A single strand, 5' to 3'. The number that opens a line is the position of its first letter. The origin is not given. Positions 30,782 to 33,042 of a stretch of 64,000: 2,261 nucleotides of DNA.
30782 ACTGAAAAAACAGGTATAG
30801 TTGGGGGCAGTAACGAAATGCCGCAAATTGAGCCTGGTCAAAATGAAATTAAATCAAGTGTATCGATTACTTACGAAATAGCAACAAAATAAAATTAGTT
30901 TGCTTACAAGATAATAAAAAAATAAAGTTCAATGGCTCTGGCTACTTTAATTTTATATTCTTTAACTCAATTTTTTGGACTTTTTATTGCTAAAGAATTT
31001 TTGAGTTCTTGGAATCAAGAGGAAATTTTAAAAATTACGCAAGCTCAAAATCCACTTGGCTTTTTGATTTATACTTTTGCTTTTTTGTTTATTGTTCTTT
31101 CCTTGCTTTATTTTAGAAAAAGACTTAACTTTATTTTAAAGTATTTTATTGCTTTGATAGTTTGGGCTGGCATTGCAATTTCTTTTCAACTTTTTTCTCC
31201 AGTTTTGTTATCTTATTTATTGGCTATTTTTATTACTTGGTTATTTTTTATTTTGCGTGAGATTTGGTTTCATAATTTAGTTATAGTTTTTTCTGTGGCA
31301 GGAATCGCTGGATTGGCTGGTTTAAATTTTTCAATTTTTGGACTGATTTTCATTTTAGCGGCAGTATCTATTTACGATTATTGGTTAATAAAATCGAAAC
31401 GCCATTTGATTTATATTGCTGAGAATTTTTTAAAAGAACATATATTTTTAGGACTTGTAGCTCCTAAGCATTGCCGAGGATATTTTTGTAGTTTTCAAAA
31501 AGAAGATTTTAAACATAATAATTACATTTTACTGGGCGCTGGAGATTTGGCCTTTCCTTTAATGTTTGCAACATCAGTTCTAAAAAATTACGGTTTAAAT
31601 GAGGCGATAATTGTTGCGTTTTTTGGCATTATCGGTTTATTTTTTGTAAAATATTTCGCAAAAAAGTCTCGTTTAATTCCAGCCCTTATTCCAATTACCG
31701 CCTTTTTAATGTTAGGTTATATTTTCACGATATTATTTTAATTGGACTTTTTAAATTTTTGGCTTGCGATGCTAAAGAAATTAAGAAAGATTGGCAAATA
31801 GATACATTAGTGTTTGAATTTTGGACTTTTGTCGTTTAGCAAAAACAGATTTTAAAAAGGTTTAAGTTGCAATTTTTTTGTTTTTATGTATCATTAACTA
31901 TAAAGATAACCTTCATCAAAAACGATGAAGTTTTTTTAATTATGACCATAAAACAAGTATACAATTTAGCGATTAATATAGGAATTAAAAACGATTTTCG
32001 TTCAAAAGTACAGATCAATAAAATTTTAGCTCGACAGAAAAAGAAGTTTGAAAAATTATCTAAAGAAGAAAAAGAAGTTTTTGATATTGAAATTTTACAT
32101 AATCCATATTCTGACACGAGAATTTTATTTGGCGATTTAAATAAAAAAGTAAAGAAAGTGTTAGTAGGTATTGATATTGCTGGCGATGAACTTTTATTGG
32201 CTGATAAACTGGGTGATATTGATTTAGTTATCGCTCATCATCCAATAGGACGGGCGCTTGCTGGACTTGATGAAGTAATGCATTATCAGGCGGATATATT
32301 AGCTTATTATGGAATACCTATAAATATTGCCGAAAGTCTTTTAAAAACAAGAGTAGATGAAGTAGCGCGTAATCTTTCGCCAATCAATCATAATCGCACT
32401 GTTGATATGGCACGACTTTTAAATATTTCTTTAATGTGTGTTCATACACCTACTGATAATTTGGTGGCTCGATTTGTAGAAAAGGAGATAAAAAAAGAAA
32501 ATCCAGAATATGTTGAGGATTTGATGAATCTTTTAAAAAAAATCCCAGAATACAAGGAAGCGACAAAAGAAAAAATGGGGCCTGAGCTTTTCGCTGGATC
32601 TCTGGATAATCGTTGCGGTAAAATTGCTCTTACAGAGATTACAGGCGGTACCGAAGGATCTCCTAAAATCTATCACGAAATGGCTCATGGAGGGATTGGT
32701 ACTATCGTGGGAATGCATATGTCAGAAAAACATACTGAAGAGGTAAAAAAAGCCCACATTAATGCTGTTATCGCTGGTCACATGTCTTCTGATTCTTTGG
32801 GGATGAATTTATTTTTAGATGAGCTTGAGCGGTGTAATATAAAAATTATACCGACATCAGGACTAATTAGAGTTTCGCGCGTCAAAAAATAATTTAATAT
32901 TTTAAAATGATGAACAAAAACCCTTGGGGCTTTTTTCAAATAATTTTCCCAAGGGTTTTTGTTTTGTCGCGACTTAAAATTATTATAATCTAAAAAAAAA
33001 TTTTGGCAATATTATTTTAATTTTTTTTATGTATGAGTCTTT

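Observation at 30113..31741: SIMPL protein adjacent to a presenilin/SPP-type intramembrane aspartyl protease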

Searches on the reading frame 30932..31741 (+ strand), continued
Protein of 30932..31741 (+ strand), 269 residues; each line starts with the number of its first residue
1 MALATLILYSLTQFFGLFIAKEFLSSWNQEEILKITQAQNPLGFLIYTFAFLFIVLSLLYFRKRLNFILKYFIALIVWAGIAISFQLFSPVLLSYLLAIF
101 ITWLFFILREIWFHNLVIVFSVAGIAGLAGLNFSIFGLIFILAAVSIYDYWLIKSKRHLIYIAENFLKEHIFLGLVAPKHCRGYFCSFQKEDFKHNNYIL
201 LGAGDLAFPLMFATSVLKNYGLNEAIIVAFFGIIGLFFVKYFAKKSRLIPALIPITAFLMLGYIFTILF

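Call 63: search_solved_structures(query=A3, max_evalue=1, show_alignments=1)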
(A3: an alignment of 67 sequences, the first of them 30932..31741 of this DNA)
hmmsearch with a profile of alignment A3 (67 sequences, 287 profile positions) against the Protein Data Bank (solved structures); distinct sequences matched with E-value up to 1: 2.
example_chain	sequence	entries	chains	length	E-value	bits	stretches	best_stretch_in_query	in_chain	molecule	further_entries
4hyc_A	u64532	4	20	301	6.5e-20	74.9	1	55-283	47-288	Putative uncharacterized protein | Uncharacterized protein PSH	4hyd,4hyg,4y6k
3jbr_E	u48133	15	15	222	0.052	16.1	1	40-106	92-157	Voltage-dependent calcium channel gamma-1 subunit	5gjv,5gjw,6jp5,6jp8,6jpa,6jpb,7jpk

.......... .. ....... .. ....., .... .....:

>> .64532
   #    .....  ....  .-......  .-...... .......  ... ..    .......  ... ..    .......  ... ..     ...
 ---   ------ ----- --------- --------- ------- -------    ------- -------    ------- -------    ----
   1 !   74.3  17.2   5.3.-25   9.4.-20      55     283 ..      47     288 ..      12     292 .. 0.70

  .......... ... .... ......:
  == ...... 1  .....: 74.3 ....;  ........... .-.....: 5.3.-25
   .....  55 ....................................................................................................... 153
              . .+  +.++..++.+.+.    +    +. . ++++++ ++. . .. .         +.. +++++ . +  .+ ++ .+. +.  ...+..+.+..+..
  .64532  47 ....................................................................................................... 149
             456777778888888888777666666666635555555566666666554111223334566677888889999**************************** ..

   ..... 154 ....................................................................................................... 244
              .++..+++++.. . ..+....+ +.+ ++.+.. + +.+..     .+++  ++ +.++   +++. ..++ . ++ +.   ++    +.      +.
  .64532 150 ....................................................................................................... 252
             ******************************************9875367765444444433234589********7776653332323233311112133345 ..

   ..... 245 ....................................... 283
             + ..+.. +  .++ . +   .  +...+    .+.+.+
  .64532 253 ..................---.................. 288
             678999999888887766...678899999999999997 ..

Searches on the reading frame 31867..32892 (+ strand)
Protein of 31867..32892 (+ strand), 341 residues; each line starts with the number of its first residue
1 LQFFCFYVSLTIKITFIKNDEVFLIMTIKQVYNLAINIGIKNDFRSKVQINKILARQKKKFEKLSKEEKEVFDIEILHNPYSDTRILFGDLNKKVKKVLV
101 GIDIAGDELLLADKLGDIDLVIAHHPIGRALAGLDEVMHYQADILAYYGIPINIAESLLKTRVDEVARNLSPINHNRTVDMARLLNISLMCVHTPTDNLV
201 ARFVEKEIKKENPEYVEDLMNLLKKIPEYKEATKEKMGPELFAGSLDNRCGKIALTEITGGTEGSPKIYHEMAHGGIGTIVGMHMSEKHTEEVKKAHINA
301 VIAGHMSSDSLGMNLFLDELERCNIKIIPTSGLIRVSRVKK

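Call 3: search_protein_families(library=pfam, proteins=[window:31867-32892:+], max_evalue=1)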
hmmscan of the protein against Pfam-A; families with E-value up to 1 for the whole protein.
window:31867-32892:+ (341 aa): 2 families
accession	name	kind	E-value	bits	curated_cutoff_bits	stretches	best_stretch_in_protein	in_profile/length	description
PF01784.24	DUF34_NIF3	-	5.3e-08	33.2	23.4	2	185-322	91-237/256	Duf34/NIF3 (NGG1p interacting factor 3)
PF22728.1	NCH1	-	0.0085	16.3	27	1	6-69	92-155/173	NACHT C-terminal Helical domain 1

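Call 4: search_protein_families(library=ncbifam, proteins=[window:31867-32892:+], max_evalue=1)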
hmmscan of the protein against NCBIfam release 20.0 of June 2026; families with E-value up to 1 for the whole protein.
window:31867-32892:+ (341 aa): 1 family
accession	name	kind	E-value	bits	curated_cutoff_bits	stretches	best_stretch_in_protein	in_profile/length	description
TIGR00486.1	YbgI_SA1388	equivalog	5e-06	26.4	130.55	1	79-127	20-67/250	Nif3-like dinuclear metal center hexameric protein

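Call 58: search_solved_structures(query=window:31942-32892:+, max_evalue=0.01)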
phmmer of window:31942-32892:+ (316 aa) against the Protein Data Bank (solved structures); distinct sequences matched with E-value up to 0.01: 1.
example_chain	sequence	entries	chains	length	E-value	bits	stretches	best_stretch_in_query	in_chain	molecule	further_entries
3rxy_A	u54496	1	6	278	3.8e-28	101.9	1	69-308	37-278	NIF3 protein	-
